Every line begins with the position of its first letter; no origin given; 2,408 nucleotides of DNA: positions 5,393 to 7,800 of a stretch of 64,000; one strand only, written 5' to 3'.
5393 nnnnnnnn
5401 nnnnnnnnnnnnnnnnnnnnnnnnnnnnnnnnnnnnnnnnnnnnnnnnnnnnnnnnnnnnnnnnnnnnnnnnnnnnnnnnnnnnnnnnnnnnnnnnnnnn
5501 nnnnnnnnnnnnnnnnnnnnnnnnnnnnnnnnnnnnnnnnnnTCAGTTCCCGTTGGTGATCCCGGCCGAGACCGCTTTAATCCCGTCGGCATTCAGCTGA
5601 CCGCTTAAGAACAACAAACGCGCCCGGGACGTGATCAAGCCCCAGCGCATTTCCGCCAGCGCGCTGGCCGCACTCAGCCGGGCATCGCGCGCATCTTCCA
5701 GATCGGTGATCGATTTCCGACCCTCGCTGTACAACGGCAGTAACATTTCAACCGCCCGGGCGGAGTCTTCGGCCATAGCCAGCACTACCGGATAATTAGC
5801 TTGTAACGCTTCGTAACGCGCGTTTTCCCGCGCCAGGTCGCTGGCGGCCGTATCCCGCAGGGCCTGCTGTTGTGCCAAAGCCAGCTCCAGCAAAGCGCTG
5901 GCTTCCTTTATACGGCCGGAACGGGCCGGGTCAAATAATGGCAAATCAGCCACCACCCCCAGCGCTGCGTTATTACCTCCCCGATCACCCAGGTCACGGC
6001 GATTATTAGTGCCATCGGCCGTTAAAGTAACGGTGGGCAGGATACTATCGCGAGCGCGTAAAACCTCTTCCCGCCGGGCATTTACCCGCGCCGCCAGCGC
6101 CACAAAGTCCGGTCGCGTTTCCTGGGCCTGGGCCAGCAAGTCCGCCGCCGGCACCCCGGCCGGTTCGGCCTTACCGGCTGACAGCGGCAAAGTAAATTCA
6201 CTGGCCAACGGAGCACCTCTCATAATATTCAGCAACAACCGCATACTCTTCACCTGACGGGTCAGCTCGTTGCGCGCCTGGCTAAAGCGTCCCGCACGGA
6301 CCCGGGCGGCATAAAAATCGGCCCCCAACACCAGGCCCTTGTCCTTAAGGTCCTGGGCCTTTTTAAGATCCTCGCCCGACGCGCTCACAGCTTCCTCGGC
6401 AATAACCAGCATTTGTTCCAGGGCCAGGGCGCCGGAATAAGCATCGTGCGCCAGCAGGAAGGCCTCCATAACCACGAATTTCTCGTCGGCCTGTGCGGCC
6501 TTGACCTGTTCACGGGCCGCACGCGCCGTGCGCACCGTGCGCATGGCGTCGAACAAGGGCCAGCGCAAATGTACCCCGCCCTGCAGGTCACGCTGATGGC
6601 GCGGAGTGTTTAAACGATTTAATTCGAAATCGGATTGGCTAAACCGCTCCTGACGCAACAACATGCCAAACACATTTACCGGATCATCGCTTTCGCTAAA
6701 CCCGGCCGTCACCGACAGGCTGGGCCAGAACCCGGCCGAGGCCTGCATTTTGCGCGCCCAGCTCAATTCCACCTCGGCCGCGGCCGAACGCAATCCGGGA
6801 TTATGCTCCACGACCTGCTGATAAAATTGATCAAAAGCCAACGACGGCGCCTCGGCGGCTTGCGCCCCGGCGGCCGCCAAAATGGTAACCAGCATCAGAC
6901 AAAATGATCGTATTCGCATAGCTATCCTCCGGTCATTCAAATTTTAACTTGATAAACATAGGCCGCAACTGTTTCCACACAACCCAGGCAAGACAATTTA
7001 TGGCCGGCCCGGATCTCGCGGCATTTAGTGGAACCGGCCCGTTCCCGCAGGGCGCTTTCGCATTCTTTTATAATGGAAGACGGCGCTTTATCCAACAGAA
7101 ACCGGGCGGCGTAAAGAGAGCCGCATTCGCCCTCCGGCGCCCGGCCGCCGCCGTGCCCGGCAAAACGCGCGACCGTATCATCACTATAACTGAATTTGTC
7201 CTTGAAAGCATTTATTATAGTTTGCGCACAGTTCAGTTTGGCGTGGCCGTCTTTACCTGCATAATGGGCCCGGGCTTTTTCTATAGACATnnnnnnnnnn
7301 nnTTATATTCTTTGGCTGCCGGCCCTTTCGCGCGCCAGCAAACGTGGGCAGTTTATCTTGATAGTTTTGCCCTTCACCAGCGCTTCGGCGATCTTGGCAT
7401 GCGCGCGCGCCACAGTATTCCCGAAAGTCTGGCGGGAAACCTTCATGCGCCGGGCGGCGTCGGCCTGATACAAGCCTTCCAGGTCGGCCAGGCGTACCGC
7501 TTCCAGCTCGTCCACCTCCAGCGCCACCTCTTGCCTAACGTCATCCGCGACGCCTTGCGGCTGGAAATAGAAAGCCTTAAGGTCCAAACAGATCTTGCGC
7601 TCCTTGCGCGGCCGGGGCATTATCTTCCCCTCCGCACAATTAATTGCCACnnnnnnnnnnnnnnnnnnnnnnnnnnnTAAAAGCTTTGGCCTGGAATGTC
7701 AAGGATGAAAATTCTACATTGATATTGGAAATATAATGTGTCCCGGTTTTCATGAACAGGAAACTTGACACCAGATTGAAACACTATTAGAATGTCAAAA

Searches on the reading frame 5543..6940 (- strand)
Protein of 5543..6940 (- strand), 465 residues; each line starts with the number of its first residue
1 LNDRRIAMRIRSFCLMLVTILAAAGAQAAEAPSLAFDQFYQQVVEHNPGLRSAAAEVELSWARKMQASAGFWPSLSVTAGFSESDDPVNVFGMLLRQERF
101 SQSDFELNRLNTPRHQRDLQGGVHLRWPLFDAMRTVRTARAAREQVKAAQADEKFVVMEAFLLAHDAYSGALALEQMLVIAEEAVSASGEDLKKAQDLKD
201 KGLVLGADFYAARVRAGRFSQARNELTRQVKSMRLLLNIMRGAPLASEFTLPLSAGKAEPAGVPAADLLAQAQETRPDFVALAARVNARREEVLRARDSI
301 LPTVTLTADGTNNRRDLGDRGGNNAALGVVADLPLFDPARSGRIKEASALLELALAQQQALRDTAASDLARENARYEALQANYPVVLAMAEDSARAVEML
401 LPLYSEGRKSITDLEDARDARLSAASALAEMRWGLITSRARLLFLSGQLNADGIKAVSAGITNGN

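Call 39: search_protein_families(library=pfam, proteins=[window:5543-6940:-], max_evalue=0.00001)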
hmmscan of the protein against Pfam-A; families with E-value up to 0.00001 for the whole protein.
window:5543-6940:- (465 aa): 1 family
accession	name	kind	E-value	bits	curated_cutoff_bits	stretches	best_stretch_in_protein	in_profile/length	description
PF02321.23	OEP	-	3.7e-46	157.7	22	2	36-235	1-180/187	Outer membrane efflux protein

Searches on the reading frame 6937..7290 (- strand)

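Call 39: search_protein_families(library=pfam, proteins=[window:6937-7290:-], max_evalue=0.00001)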
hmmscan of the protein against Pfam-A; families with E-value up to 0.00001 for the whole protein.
window:6937-7290:- (117 aa): 1 family
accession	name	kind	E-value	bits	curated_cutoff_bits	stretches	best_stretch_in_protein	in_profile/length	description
PF09719.15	C_GCAxxG_C_C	-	1.4e-09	38.5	27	1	20-113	2-116/118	Putative redox-active protein (C_GCAxxG_C_C)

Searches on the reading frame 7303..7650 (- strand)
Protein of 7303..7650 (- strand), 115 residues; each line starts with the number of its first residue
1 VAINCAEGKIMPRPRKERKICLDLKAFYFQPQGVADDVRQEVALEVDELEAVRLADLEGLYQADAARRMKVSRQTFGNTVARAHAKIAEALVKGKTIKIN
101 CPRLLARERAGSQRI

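Call 39: search_protein_families(library=pfam, proteins=[window:7303-7650:-], max_evalue=0.00001)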
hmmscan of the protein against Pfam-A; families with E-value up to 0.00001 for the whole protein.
window:7303-7650:- (115 aa): 1 family
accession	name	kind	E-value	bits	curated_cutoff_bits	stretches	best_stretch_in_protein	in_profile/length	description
PF02001.22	DUF134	-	2.9e-19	69.9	27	1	13-99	6-90/98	Protein of unknown function DUF134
